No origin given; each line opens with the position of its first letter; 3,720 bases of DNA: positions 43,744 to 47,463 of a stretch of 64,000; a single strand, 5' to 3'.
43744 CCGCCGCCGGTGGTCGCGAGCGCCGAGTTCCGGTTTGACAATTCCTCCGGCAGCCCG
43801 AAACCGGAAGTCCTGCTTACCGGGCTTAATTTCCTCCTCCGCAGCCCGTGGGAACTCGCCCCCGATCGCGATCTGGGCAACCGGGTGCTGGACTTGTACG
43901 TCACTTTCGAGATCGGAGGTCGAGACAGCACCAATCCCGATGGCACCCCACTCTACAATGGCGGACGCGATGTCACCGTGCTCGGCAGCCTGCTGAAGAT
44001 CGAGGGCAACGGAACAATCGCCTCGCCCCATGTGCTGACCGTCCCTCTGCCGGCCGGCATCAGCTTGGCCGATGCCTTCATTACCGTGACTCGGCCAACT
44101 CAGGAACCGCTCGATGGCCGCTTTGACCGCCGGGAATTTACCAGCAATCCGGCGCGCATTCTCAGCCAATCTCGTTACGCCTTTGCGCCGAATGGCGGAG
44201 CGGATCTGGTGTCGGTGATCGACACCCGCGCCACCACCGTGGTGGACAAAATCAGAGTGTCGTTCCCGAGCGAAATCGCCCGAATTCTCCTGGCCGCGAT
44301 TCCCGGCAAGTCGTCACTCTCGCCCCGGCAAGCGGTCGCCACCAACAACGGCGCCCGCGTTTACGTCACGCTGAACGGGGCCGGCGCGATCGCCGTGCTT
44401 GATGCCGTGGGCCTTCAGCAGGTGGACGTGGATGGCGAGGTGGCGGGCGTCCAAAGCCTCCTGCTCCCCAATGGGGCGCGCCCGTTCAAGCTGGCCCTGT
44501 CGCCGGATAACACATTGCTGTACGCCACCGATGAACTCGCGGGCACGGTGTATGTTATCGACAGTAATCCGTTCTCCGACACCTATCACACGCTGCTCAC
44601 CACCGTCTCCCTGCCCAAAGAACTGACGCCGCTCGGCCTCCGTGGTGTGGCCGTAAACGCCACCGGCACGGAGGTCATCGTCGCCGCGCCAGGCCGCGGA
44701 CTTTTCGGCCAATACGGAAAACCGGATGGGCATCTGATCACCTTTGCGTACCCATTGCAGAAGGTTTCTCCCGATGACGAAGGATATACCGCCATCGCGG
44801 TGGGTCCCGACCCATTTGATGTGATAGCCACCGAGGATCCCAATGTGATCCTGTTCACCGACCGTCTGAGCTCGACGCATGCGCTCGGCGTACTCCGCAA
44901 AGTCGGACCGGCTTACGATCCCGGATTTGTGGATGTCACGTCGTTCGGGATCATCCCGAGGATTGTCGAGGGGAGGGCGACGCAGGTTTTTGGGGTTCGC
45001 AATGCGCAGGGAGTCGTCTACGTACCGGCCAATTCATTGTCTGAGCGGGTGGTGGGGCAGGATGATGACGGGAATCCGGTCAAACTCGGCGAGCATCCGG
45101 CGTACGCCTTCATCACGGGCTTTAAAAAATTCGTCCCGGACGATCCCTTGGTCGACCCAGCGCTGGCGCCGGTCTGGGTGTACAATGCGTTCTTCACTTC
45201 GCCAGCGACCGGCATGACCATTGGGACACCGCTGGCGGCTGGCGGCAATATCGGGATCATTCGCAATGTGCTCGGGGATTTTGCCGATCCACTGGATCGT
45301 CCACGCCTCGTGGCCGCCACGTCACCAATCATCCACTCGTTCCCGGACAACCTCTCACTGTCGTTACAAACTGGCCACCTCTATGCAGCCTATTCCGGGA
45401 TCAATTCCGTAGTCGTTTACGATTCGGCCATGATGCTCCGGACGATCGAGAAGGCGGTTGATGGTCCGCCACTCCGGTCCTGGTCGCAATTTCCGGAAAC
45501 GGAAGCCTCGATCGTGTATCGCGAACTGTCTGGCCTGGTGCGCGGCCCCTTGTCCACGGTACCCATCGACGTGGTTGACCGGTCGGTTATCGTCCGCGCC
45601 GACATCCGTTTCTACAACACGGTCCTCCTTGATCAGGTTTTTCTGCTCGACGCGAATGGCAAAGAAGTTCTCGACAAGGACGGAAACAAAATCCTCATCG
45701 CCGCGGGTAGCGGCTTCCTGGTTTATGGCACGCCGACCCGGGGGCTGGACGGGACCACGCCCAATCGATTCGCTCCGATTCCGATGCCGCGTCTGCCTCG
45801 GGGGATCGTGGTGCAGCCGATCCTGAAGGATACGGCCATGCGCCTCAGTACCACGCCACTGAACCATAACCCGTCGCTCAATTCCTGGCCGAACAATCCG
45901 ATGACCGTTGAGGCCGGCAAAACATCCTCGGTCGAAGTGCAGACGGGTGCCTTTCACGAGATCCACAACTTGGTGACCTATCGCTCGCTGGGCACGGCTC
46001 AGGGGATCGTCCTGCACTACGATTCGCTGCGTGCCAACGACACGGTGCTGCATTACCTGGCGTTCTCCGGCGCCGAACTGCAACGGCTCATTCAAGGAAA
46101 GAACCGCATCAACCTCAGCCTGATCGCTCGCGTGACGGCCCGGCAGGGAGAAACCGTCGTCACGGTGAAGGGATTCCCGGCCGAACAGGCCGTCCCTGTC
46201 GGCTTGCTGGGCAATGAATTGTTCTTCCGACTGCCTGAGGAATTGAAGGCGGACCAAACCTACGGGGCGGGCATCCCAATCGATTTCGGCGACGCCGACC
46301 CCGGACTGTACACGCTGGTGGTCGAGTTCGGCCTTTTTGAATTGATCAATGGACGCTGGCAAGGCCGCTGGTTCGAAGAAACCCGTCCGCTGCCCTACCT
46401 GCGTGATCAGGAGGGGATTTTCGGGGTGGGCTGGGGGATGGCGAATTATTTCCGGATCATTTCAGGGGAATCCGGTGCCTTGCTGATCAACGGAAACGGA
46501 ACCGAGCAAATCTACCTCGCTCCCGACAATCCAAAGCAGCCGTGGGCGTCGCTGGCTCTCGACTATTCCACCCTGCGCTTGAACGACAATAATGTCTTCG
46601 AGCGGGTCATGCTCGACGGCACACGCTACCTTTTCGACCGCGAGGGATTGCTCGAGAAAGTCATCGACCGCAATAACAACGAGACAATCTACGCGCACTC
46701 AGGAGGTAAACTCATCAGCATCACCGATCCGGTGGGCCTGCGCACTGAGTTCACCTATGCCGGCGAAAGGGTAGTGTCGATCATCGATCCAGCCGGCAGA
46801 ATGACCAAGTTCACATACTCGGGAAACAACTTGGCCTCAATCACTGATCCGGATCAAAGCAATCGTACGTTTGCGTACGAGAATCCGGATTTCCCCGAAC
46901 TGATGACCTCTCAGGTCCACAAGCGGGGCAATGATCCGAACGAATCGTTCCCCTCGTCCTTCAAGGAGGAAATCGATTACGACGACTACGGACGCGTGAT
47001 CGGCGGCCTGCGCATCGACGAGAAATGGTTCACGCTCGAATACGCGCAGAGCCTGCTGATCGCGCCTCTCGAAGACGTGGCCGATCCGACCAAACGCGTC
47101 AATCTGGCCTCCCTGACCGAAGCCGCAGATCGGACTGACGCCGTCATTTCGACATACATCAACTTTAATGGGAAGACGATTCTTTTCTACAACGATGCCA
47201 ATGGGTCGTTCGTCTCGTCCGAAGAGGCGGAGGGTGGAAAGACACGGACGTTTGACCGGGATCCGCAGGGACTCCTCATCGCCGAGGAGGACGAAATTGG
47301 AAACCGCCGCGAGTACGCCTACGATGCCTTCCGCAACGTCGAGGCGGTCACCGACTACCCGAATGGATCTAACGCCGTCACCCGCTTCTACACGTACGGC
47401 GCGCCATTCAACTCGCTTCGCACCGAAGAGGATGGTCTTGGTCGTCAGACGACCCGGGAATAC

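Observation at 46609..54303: YD-repeat arrays of ~2,600 residues, larger than canonical Rhs cocoons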

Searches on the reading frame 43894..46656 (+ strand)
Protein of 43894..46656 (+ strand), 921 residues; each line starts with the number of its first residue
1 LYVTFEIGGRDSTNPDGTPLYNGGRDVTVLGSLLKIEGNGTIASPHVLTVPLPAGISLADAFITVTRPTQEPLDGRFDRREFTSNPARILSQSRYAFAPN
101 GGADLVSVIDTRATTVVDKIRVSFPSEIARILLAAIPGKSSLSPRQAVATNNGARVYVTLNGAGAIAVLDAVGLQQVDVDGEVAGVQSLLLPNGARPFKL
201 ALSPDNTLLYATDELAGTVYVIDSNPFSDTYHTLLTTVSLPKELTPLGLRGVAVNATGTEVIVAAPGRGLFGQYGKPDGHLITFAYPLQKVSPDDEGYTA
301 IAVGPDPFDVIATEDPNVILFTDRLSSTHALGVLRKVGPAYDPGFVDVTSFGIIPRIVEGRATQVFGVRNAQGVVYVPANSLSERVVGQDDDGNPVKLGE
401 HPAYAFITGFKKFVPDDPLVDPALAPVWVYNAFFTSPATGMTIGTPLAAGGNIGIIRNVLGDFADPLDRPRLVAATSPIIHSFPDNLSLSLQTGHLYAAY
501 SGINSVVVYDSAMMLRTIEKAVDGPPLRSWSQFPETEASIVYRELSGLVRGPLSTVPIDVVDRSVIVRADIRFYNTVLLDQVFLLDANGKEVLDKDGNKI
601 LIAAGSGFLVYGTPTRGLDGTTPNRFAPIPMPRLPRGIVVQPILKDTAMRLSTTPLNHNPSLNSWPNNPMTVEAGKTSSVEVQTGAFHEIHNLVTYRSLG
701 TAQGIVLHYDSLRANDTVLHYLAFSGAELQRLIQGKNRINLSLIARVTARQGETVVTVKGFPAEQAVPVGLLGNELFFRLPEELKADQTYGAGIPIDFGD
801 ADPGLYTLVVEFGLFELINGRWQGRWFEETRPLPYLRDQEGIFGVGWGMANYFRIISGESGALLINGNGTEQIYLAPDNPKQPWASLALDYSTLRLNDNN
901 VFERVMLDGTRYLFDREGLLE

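Call 54: search_solved_structures(query=window:43894-46656:+, max_evalue=1)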
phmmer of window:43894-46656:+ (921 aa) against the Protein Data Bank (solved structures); distinct sequences matched with E-value up to 1: 4.
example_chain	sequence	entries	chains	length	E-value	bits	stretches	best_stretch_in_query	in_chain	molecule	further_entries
1jmx_B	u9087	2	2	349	0.13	13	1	175-263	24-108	Amine Dehydrogenase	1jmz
6nvt_A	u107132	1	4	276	0.18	12.5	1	165-261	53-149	Beta-lactamase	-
6nvu_A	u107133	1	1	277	0.19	12.5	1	165-261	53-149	Beta-lactamase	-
6pq8_A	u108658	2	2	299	0.22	12.3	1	165-261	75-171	Beta-lactamase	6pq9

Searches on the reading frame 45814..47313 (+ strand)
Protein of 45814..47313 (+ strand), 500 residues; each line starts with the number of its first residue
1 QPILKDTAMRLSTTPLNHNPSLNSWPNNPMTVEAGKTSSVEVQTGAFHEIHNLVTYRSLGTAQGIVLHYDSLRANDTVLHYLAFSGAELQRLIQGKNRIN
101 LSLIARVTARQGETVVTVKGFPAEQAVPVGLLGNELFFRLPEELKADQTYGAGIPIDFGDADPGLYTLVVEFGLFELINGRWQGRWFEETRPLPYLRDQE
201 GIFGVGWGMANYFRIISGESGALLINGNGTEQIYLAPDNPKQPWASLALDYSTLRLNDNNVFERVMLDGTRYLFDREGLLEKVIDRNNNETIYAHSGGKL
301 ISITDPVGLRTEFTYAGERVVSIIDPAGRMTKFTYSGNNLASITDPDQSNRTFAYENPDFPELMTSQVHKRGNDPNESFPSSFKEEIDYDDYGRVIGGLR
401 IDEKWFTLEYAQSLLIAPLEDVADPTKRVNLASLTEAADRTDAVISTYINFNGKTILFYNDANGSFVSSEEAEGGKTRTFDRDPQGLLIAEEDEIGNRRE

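Call 64: search_protein_families(library=pfam, proteins=[window:45814-47313:+], max_evalue=0.1)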
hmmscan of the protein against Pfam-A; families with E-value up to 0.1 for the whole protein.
window:45814-47313:+ (500 aa): 1 family
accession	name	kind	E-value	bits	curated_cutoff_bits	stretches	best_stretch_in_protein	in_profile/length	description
PF05593.20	RHS_repeat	-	4.8e-13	49.6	22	2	298-329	5-37/38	RHS Repeat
